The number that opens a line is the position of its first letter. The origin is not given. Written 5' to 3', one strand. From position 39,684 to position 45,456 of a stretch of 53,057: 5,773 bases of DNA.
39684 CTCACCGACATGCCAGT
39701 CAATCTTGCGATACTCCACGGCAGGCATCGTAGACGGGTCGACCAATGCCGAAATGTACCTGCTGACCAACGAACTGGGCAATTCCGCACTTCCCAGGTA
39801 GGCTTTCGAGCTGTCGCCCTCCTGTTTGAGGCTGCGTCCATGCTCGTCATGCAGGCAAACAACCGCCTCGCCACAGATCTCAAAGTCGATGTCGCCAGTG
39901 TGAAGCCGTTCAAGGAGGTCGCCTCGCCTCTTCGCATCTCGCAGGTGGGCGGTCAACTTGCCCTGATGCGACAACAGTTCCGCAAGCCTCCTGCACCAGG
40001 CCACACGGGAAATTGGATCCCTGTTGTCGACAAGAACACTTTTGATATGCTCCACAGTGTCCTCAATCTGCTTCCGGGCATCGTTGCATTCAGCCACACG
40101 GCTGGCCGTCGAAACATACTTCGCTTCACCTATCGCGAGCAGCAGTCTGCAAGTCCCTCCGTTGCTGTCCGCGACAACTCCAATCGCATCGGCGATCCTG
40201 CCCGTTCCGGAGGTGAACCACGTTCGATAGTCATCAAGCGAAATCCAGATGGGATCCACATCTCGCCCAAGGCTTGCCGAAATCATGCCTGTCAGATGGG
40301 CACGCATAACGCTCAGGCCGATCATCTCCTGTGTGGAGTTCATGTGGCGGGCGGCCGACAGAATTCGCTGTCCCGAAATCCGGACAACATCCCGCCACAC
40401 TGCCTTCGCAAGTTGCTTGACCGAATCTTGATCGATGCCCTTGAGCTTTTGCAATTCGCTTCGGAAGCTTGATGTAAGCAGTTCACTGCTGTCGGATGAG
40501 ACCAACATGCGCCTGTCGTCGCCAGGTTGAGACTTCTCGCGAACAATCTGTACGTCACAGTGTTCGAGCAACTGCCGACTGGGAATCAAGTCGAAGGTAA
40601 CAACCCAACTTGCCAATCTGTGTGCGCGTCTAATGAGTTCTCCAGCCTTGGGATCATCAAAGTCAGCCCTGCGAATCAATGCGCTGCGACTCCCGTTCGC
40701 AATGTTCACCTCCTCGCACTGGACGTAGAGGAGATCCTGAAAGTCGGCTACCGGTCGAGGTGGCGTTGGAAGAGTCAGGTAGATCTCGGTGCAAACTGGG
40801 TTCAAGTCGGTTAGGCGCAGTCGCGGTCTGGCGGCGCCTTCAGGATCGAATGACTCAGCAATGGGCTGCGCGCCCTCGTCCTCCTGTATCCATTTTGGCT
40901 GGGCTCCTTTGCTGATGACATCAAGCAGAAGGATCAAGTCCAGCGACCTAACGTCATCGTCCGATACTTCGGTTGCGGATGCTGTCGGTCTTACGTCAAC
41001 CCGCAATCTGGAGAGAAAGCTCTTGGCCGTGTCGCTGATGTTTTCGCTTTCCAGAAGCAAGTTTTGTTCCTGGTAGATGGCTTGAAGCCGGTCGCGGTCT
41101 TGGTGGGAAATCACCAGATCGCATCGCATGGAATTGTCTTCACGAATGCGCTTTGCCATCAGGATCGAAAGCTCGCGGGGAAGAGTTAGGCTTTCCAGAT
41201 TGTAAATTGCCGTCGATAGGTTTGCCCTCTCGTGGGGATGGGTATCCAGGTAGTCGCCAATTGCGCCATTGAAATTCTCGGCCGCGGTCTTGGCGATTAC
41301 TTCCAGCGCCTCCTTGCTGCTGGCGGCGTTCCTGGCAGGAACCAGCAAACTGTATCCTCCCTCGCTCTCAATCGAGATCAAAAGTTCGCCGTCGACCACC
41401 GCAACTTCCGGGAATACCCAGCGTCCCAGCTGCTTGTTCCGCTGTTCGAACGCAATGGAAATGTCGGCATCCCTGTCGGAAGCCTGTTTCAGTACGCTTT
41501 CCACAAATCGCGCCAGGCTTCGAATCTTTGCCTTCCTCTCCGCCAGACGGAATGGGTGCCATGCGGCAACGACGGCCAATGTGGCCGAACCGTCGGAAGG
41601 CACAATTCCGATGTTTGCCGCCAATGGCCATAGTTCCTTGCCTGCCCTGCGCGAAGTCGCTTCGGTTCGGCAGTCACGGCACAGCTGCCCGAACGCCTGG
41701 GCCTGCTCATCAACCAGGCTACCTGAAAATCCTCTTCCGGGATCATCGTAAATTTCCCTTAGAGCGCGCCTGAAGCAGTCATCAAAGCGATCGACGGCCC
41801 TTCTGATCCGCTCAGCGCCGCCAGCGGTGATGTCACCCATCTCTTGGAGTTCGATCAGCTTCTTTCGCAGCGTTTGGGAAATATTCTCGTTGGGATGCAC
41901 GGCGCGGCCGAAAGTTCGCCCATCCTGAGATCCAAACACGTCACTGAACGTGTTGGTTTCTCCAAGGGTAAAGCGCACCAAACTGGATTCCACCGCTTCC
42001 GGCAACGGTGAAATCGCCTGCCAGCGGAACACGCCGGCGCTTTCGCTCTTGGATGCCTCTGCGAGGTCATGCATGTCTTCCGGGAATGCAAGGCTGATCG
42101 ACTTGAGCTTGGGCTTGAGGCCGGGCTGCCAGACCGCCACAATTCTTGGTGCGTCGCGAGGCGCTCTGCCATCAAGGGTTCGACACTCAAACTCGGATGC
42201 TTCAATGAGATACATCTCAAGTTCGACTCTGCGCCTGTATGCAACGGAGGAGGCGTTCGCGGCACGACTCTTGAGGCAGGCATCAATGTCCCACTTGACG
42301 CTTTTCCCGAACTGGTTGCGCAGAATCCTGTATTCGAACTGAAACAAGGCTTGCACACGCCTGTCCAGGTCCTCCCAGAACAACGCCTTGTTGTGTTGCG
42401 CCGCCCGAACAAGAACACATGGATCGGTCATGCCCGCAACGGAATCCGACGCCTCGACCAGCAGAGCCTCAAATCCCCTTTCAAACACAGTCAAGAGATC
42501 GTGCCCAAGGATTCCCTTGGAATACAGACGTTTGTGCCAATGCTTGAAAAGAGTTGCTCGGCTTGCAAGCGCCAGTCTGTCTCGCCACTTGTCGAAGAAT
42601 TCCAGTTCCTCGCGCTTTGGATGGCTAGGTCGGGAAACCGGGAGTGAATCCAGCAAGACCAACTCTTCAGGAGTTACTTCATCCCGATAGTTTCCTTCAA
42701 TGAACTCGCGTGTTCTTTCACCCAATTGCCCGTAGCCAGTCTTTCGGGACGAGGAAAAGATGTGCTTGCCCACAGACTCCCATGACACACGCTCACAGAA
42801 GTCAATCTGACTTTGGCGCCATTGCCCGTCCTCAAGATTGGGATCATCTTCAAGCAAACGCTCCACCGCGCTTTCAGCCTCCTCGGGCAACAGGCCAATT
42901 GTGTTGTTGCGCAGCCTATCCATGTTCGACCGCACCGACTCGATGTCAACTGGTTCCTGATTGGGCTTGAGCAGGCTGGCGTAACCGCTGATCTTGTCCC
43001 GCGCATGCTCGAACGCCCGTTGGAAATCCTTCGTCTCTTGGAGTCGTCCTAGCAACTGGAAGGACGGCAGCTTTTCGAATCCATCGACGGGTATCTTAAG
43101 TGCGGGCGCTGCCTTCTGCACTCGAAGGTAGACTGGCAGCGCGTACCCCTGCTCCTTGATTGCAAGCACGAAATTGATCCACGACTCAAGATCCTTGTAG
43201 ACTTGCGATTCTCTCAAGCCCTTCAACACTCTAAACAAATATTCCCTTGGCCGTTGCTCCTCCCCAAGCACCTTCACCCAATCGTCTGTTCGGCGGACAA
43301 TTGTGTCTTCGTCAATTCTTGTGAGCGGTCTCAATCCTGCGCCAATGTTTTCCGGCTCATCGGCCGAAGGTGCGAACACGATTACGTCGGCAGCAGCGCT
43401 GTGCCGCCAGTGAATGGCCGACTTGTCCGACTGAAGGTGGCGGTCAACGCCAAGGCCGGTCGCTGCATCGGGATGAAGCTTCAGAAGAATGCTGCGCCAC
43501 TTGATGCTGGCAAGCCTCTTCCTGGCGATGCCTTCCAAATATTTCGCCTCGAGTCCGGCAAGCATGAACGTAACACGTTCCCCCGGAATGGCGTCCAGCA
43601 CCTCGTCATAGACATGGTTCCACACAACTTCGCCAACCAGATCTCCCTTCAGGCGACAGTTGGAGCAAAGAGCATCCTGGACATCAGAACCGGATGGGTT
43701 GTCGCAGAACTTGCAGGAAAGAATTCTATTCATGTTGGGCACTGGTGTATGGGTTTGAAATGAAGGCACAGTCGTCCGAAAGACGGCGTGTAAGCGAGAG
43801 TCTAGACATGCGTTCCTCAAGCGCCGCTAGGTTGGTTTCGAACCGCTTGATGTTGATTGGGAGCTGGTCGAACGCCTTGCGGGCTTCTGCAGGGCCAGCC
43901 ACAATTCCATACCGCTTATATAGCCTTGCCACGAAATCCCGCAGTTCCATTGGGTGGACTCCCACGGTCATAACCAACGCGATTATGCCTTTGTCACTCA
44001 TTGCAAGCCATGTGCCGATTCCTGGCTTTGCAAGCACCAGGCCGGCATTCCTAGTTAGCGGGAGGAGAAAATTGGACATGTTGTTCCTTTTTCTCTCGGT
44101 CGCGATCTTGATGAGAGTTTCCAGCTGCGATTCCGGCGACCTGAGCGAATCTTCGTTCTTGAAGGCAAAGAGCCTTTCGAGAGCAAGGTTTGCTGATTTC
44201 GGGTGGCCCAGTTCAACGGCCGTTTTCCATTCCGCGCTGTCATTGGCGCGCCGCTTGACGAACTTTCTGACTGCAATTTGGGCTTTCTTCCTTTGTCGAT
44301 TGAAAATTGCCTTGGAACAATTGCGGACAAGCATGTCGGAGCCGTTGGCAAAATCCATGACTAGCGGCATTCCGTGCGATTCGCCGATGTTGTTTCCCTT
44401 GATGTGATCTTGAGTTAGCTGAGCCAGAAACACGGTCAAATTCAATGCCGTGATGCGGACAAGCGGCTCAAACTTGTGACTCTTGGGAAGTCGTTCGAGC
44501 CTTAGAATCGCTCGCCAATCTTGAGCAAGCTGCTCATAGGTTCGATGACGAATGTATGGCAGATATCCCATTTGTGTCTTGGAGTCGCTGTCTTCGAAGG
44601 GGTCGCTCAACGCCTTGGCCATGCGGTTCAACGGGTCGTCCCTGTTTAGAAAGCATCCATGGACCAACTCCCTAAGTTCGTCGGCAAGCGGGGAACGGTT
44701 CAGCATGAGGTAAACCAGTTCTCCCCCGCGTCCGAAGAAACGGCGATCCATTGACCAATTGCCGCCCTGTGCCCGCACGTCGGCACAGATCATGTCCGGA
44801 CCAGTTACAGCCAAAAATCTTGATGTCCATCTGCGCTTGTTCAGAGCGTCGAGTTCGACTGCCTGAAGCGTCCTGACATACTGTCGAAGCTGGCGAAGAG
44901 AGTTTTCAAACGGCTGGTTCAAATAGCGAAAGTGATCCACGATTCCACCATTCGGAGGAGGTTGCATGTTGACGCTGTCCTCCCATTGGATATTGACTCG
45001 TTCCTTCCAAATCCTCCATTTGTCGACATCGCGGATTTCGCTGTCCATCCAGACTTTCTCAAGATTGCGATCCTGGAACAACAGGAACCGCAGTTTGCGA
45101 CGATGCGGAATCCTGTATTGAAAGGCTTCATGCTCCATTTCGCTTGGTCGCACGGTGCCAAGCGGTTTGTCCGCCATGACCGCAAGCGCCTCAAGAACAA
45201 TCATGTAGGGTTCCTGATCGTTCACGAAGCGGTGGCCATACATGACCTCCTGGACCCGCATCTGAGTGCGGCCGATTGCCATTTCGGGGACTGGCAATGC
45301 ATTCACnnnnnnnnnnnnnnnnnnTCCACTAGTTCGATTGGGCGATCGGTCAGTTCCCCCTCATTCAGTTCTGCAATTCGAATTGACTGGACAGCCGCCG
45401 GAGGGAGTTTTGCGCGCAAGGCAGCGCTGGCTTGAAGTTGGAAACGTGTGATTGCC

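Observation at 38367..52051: Six-gene translationally coupled operon: Ssp-type phosphorothioation writer (DUF4007 / big ATPase / PAPS reductase) plus DndFGH-type restriction trio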

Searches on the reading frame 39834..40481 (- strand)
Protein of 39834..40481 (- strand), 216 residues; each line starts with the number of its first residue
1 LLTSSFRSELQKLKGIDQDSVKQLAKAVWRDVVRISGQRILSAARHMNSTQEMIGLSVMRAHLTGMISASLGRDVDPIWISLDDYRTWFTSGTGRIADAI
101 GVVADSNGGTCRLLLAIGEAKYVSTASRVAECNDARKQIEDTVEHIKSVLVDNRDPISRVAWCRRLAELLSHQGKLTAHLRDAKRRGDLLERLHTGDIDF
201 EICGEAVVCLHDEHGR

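Call 55: search_protein_families(library=pfam, alignment_id=A2, max_evalue=1)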
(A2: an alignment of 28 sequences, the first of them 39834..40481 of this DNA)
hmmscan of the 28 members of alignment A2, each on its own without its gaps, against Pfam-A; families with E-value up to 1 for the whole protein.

A. member 1, window:39834-40481:- (216 aa): 2 families
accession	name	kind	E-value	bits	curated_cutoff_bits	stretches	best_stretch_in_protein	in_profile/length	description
PF07231.17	Hs1pro-1_N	-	0.029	14.6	25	1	139-182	84-127/182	Hs1pro-1 N-terminus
PF22431.2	COG2p_C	-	0.18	12.7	27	1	139-211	13-83/139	COG2p C-terminal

B. families by the number of members that match (of 28 scanned): 16 families
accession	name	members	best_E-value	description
PF09704.15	Cas_Cas5d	1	0.012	CRISPR-associated protein (Cas_Cas5)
PF09497.15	Med12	1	0.013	Transcription mediator complex subunit Med12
PF10666.15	Phage_TAC_8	1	0.016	Phage tail assembly chaperone protein Gp14 ()A118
PF07231.17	Hs1pro-1_N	1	0.029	Hs1pro-1 N-terminus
PF13926.11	DUF4211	1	0.05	Domain of unknown function (DUF4211)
PF07128.17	DUF1380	1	0.051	Protein of unknown function (DUF1380)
PF21236.3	PRS7_OB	1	0.056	26S proteasome regulatory subunit 7, OB domain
PF18138.6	bacHORMA_1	1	0.086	Bacterial HORMA domain family 1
PF18353.6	PG_isomerase_N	1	0.097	Phosphoglucose isomerase N-terminal domain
PF10579.15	Rapsyn_N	1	0.14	Rapsyn N-terminal myristoylation and linker region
PF12136.13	RNA_pol_Rpo13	1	0.14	RNA polymerase Rpo13 subunit HTH domain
PF04851.21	ResIII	1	0.14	Type III restriction enzyme, res subunit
PF12957.13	DUF3846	1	0.17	Domain of unknown function (DUF3846)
PF22431.2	COG2p_C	1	0.18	COG2p C-terminal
PF23907.1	DUF7249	1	0.24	Family of unknown function (DUF7249)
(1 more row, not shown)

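Call 56: search_solved_structures(query=A2, max_evalue=10)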
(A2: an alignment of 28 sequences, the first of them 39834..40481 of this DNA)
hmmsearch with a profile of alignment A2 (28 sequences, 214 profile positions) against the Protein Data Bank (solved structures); distinct sequences matched with E-value up to 10: 1.
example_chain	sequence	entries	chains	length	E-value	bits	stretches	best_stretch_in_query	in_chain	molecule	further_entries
9png_A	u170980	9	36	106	0.58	12.6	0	111-142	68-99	Soluble cytochrome b562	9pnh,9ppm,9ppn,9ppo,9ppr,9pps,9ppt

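Call 62: predict_structure(protein=window:39834-40481:-)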
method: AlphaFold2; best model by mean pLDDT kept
length: 216 residues; sequences in the alignment: 1
mean_pLDDT: 45.4   pTM: 0.31
mean pLDDT of the five models: 45.4, 38.8, 37.6, 36.8, 35.8
residues with pLDDT >= 90: 0; 70-90: 27; 50-70: 37; < 50: 152
segments of 3 or more residues with pLDDT < 50: 1-14, 16-127, 192-194, 196-216
pLDDT, mean of each block of 10 residues (from residue 1): 37 45 46 37 35 41 42 39 39 27 25 29 45 66 77 78 68 57 53 44 29 34
secondary structure, 60 per line:
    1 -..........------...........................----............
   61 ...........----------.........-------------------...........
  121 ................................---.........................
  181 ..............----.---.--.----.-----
elements in order: H2-11 H18-44 H49-71 H82-90 H110-152 H156-194

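Call 80: predict_structure(alignment_id=A3)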
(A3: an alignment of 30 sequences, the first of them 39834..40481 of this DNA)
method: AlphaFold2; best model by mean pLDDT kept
length: 216 residues; sequences in the alignment: 30
mean_pLDDT: 90.9   pTM: 0.88
mean pLDDT of the five models: 90.9, 90.8, 90.3, 89.3, 88.7
residues with pLDDT >= 90: 157; 70-90: 49; 50-70: 9; < 50: 1
segments of 3 or more residues with pLDDT < 50: none
pLDDT, mean of each block of 10 residues (from residue 1): 86 89 94 87 70 95 97 96 89 89 89 97 96 97 94 88 94 89 93 95 97 72
secondary structure, 60 per line:
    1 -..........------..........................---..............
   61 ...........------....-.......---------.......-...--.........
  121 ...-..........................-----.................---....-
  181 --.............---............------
elements in order: H2-11 H18-43 H47-71 E78-81 H83-89 E99-105 E112-123 H125-150 H156-172 H176-179 H183-195 E199-210

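Call 83: fold_search(model_id=the predicted structure, library=pdb)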
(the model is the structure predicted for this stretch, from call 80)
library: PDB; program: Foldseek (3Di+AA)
matches with E <= 10: 319; with E <= 0.001: 0
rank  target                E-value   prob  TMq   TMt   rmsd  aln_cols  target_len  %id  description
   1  8vx9_A                1.9e-02  0.63  0.32  0.28  13.2       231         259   12  Structure of HamAB apo complex from the Escherichia coli Hachiman defense system (released 2024-03-13)
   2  2fok_A                2.6e-01  0.14  0.20  0.10  11.7       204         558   10  STRUCTURE OF RESTRICTION ENDONUCLEASE FOKI (released 1998-06-17)
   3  8f6j_A                2.8e-01  0.13  0.21  0.17  25.2       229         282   12  Cryo-EM structure of a Zinc-loaded D287A mutant of the YiiP-Fab complex (released 2023-02-08)
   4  2dfl                  3.0e-01  0.04  0.13  0.10  18.2       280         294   13  Crystal structure of left-handed RadA filament (released 2007-01-23)
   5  1fok_A                3.3e-01  0.12  0.19  0.09  11.9       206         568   10  STRUCTURE OF RESTRICTION ENDONUCLEASE FOKI BOUND TO DNA (released 1997-12-03)
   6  8vxy_A                3.7e-01  0.12  0.28  0.25  16.0       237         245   13  Structure of HamA(E138A,K140A)B-plasmid DNA complex from the Escherichia coli Hachiman defense system (released 2024-03-13)
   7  8ki7_A                5.6e-01  0.08  0.17  0.04  15.1       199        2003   14  Structure of Tomato spotted wilt virus L protein contained endoH domain binding to 3'5'vRNA (released 2024-09-25)
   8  1wpm_A                8.0e-01  0.08  0.18  0.14  14.6       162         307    9  Structure of Bacillus subtilis inorganic pyrophosphatase (released 2004-11-23)
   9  9jw0_A                1.3e+00  0.15  0.11  0.08   6.2        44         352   14  Structure of the N-terminal 3 domains (V1-V3) villin bound to actin (released 2025-10-15)
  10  8f6h_B                1.3e+00  0.08  0.22  0.19  24.2       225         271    8  Cryo-EM structure of a Zinc-loaded asymmetrical TMD D70A mutant of the YiiP-Fab complex (released 2023-02-08)
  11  4gew                  1.3e+00  0.05  0.17  0.13  21.7       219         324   10  Crystal structure of TDP2 from C. elegans (released 2012-10-31)
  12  1k20_A                1.3e+00  0.04  0.14  0.11  14.6       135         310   10  Inorganic Pyrophosphatase (family II) from Streptococcus gordonii at 1.5 A resolution (released 2001-10-31)
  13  4ir7                  1.4e+00  0.11  0.19  0.10   8.2        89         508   11  Crystal Structure of Mtb FadD10 in Complex with Dodecanoyl-AMP (released 2013-05-08)
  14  2y4o_A                1.4e+00  0.08  0.10  0.06   8.2        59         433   20  Crystal Structure of PaaK2 in complex with phenylacetyl adenylate (released 2011-03-09)
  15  8f6e_A                1.4e+00  0.06  0.21  0.17  23.1       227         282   13  Cryo-EM structure of a Zinc-loaded wild-type YiiP-Fab complex (released 2023-02-08)
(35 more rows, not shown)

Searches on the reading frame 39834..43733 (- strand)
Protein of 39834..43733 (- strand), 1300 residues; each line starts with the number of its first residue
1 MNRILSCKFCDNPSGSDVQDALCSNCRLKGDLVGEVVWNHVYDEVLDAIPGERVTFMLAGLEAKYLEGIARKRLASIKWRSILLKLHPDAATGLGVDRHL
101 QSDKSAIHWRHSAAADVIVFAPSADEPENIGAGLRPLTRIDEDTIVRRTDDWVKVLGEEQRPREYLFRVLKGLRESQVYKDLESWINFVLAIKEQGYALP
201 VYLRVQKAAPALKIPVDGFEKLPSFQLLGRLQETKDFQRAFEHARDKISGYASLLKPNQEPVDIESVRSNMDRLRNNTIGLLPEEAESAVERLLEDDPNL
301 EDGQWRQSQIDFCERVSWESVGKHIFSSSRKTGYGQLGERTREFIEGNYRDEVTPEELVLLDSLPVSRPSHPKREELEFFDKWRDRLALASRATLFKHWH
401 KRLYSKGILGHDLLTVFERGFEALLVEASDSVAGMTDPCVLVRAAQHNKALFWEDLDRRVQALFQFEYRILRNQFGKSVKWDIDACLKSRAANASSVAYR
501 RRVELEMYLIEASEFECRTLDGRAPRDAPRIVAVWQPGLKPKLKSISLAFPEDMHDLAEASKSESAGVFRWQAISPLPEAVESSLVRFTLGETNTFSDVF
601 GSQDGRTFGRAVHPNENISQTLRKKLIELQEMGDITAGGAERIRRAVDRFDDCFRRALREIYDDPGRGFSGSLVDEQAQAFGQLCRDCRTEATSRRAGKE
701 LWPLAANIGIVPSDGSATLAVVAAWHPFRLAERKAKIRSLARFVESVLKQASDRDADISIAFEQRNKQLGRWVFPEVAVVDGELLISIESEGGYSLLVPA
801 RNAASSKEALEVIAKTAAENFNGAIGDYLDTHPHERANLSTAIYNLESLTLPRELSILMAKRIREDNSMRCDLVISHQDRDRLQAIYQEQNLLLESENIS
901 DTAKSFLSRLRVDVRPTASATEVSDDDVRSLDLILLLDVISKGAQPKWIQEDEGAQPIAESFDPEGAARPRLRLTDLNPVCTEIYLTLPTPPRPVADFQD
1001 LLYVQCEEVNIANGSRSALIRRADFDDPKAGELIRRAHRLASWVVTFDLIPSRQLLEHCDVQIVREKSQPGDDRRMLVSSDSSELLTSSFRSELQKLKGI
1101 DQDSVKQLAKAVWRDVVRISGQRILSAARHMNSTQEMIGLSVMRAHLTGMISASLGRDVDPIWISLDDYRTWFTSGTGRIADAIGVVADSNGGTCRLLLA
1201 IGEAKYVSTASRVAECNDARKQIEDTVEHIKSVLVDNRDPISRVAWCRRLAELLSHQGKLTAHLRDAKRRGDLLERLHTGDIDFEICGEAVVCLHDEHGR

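Call 89: search_protein_families(library=pfam, proteins=[window:39834-43733:-], max_evalue=1)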
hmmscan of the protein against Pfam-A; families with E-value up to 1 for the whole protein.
window:39834-43733:- (1300 aa): 0 families

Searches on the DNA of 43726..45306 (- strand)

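Call 35: search_rna_families(sources=[L003, L004], threshold=gathering)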
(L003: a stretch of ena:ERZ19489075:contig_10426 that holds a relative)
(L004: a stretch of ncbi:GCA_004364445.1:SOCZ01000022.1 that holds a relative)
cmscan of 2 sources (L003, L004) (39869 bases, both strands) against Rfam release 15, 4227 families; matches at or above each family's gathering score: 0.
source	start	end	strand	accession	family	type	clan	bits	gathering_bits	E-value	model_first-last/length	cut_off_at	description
